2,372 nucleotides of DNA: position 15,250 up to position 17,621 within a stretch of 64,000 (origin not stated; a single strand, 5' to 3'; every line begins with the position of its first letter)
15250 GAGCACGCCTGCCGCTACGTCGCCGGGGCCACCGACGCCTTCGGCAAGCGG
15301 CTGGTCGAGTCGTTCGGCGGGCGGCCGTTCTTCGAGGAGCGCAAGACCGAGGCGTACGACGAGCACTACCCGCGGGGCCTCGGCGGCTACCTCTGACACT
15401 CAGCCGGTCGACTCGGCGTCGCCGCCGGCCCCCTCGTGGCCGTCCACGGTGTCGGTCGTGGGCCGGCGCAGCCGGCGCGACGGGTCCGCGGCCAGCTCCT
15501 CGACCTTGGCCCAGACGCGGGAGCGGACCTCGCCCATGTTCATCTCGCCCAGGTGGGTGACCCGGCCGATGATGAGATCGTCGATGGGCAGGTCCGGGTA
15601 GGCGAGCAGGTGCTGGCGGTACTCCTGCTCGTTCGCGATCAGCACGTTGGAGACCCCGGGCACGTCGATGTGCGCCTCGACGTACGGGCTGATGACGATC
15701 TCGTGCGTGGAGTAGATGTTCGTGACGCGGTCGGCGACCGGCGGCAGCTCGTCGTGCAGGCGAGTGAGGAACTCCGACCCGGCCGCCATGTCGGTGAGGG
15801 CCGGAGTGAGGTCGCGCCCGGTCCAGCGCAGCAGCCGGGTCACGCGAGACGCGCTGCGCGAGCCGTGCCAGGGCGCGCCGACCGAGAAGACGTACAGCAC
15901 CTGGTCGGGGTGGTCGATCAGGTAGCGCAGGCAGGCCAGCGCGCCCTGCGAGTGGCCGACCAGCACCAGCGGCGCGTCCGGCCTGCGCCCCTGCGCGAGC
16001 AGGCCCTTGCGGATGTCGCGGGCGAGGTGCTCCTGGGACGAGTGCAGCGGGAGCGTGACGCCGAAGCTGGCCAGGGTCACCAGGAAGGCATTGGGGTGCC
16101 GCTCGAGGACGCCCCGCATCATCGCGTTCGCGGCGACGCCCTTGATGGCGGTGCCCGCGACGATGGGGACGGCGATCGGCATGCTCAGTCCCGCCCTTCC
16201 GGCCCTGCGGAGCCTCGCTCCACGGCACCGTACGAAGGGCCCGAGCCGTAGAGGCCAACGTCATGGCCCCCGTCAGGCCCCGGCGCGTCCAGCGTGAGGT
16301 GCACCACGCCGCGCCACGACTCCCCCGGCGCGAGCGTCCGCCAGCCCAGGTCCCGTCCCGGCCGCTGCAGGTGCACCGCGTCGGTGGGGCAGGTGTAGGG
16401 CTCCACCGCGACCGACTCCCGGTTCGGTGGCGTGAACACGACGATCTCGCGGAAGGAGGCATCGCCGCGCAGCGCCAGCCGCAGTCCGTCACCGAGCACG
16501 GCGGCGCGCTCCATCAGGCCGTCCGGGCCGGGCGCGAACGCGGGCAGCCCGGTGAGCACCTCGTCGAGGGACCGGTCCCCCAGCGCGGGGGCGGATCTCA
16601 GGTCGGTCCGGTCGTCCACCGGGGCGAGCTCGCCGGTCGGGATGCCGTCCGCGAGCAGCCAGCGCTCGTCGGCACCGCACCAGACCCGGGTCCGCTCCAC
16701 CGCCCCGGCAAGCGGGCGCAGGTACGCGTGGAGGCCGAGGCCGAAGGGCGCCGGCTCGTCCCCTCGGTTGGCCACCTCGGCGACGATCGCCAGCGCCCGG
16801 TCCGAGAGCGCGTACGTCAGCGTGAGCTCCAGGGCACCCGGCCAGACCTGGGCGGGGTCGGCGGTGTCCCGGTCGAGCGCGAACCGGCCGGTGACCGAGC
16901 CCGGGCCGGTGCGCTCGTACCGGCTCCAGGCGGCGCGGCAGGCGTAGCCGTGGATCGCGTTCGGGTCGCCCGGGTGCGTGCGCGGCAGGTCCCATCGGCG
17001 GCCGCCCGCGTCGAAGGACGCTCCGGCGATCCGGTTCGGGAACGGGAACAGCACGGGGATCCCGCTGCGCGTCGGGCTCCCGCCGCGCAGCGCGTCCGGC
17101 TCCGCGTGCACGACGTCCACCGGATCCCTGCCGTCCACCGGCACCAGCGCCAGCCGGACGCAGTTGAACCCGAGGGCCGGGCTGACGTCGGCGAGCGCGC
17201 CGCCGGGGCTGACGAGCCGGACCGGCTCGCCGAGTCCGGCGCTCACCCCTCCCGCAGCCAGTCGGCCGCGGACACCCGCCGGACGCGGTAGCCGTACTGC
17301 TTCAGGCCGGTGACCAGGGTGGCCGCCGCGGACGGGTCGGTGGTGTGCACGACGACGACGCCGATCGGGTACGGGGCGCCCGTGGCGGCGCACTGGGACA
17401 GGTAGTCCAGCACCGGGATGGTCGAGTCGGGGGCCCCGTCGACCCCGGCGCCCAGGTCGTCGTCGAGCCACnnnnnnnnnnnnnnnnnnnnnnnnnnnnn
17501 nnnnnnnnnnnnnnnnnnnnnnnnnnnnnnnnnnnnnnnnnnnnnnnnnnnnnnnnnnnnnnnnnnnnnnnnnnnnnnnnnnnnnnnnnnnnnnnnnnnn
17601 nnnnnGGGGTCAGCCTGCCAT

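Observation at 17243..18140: Stand-alone cREC-like receiver-fold protein coupled to a degenerate shikimate-kinase-like P-loop kinase: candidate nucleic-acid end-processing pair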

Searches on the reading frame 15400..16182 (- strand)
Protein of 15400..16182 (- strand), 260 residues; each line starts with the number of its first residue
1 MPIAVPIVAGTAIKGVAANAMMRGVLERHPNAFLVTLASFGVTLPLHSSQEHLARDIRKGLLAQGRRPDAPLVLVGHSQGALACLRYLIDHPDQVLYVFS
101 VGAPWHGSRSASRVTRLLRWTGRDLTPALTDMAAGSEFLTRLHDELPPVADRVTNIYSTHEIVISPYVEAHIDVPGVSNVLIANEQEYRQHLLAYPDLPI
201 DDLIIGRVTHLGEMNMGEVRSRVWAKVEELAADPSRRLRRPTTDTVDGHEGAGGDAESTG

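Call 50: search_protein_families(library=pfam, proteins=[window:15400-16182:-], max_evalue=0.01)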
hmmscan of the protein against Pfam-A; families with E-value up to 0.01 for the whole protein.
window:15400-16182:- (260 aa): 4 families
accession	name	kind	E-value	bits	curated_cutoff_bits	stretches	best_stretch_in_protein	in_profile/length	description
PF12146.15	Hydrolase_4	-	3.4e-06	27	27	1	50-141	55-150/239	Serine aminopeptidase, S33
PF00561.26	Abhydrolase_1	-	4.7e-06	26.9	25.8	1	68-115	67-116/245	alpha/beta hydrolase fold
PF12697.13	Abhydrolase_6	-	0.00012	23.2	26.3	1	33-150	31-138/217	Alpha/beta hydrolase family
PF00756.26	Esterase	-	0.0085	16.3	22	0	69-105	112-157/251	Putative esterase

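Call 77: search_protein_families(library=ncbifam, proteins=[window:15400-16182:-], max_evalue=0.01)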
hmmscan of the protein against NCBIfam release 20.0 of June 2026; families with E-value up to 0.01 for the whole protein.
window:15400-16182:- (260 aa): 0 families

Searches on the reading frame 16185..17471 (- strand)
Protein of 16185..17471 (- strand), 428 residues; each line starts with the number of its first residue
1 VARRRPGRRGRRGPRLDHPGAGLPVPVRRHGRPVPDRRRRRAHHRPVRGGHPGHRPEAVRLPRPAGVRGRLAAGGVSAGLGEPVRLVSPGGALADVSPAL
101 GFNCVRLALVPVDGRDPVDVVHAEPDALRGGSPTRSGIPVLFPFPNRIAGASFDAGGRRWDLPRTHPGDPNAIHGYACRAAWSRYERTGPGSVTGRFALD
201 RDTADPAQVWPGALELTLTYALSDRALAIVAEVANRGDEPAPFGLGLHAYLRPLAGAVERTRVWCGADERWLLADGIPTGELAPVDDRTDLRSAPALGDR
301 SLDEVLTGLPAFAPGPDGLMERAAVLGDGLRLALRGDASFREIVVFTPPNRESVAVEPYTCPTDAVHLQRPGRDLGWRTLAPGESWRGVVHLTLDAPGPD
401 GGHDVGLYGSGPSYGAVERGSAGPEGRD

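Call 3: search_protein_families(library=pfam, proteins=[window:16185-17471:-], max_evalue=1)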
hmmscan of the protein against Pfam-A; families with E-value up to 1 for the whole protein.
window:16185-17471:- (428 aa): 1 family
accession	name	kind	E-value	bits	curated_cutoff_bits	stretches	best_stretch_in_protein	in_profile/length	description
PF01263.26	Aldose_epim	-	4e-29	102.4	27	1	139-392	53-298/299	Aldose 1-epimerase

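Call 4: search_protein_families(library=ncbifam, proteins=[window:16185-17471:-], max_evalue=1)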
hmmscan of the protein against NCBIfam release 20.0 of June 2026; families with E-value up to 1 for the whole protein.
window:16185-17471:- (428 aa): 3 families
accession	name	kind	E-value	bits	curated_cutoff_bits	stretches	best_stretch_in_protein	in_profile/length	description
NF011719.0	PRK15172.1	equivalog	3e-15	56.4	251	1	140-366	58-274/300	aldose-1-epimerase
TIGR02636.1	galM_Leloir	equivalog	9.3e-07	28.2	397.65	1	144-299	64-221/336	galactose-1-epimerase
NF008277.0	PRK11055.1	subfamily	3.1e-05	23.3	240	1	144-287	77-220/349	galactose-1-epimerase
